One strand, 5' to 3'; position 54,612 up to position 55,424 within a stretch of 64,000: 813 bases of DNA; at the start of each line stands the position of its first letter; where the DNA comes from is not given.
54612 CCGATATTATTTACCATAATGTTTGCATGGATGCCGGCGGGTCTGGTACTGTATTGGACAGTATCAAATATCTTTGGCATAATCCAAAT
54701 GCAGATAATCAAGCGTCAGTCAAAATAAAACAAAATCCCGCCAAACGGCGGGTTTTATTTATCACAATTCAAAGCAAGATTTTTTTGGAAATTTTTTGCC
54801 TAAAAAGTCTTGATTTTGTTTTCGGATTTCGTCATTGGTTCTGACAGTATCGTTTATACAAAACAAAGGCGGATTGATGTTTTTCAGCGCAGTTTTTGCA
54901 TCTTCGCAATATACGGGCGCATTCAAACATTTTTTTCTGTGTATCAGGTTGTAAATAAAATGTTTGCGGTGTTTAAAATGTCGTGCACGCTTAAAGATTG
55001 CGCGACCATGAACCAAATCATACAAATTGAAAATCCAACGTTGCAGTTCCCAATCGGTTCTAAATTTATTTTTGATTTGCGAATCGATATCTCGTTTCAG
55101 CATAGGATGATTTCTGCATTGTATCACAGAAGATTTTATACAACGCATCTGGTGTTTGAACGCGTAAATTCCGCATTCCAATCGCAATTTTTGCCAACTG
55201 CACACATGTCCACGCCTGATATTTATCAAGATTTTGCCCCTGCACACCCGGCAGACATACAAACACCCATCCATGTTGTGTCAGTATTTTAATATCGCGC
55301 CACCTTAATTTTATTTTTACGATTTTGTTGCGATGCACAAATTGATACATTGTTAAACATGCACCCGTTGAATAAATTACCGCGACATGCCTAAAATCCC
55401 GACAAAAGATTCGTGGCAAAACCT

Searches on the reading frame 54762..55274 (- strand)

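Call 81: search_protein_families(library=pfam, proteins=[window:54762-55274:-], max_evalue=0.0001)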
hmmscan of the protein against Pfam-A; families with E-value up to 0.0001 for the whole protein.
window:54762-55274:- (170 aa): 1 family
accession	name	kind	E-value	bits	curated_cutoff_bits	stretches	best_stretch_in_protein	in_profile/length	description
PF17103.10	Stealth_CR4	-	1.4e-05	25.4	27.4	1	137-170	10-45/55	Stealth protein CR4, conserved region 4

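Call 84: search_protein_families(library=ncbifam, proteins=[window:54762-55274:-], max_evalue=0.01)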
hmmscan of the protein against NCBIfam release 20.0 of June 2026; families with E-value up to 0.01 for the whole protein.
window:54762-55274:- (170 aa): 0 families
